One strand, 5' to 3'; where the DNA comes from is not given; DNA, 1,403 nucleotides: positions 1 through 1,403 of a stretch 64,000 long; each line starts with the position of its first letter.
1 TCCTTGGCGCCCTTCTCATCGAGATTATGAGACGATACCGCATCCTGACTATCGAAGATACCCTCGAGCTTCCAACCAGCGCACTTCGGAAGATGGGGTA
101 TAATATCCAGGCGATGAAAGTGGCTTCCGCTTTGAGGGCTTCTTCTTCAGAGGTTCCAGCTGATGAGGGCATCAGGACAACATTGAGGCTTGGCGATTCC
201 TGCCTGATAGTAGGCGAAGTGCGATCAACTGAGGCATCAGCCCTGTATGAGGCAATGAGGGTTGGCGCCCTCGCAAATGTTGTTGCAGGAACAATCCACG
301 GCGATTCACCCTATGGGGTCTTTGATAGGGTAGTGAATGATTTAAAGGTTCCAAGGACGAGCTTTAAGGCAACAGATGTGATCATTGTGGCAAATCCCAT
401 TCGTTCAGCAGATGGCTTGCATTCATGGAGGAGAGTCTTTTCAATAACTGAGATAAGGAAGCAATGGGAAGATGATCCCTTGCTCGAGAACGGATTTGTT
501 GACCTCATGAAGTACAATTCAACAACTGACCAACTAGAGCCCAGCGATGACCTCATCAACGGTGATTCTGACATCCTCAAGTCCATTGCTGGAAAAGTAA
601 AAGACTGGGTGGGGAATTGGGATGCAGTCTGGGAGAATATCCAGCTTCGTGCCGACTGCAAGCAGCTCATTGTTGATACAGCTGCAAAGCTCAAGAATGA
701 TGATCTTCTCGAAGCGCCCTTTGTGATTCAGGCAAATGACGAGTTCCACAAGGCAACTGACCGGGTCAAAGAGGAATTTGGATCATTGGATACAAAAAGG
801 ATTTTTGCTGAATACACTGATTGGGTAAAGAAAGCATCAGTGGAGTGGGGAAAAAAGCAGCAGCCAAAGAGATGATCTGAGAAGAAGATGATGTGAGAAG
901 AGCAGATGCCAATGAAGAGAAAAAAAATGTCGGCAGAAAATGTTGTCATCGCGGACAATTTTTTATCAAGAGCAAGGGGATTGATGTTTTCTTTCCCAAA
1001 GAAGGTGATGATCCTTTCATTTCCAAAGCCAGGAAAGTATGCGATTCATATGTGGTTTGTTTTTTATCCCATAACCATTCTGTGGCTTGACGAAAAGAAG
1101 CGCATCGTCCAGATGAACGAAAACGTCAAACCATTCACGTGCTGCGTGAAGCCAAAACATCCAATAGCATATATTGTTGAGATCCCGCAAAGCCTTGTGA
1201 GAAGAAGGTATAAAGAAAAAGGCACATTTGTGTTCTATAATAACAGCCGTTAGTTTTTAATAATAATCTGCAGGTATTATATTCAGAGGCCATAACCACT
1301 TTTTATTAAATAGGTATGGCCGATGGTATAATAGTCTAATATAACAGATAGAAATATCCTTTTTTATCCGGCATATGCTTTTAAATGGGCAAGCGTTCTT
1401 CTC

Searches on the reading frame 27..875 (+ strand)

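Call 26: search_protein_families(library=pfam, proteins=[window:27-875:+])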
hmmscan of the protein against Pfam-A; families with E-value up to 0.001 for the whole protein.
window:27-875:+ (282 aa): 1 family
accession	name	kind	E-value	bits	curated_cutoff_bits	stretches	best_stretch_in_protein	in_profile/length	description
PF00437.27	T2SSE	-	5.2e-07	29.1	24.9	1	3-116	170-268/370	Type II/IV secretion system protein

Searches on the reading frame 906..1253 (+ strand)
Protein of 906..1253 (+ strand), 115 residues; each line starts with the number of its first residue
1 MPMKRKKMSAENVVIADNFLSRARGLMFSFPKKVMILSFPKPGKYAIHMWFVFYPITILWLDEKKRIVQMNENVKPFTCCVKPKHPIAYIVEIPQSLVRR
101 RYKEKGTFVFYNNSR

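Call 26: search_protein_families(library=pfam, proteins=[window:906-1253:+])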
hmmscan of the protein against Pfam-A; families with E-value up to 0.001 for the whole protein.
window:906-1253:+ (115 aa): 1 family
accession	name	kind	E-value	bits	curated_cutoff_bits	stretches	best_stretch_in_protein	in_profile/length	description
PF02643.20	DUF192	-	6.4e-15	55.5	27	1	13-106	3-91/96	Uncharacterized ACR, COG1430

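Call 43: find_encoding_contigs(protein=window:906-1253:+, flank=10000, max_places=5)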
Protein window:906-1253:+ (115 aa): 24 contigs read that carry it; 5 places shown.
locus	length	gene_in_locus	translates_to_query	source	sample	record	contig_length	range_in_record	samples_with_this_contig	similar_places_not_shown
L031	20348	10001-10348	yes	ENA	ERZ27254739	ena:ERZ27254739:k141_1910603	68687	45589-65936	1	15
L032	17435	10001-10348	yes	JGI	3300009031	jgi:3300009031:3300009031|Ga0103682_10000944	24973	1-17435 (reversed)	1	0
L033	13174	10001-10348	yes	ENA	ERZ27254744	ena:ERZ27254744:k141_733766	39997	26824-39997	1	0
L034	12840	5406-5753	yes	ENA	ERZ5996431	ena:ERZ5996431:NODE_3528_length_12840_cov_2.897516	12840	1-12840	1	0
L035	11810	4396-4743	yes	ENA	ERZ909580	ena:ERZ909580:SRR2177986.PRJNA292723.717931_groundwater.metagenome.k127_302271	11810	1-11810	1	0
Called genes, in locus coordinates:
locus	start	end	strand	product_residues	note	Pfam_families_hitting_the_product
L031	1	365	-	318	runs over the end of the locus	PF26233:NicX, PF02073:Peptidase_M29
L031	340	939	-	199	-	PF01997:Translin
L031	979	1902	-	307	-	PF04014:MazE_antitoxin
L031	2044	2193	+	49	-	-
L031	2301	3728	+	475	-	PF00696:AA_kinase (weak)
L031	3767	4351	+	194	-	-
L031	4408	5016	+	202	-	-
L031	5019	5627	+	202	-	-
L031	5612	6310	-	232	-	PF02353:CMAS, PF05175:MTS (weak), PF06325:PrmA (weak), PF13489:Methyltransf_23, PF13847:Methyltransf_31, PF08241:Methyltransf_11, PF08242:Methyltransf_12, PF13649:Methyltransf_25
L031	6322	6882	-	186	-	-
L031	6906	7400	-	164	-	-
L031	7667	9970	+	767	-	PF00437:T2SSE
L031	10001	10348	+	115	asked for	PF02643:DUF192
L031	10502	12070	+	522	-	PF02446:Glyco_hydro_77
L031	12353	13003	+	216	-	-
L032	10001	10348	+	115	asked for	PF02643:DUF192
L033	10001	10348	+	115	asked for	PF02643:DUF192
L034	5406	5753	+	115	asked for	PF02643:DUF192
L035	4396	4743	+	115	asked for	PF02643:DUF192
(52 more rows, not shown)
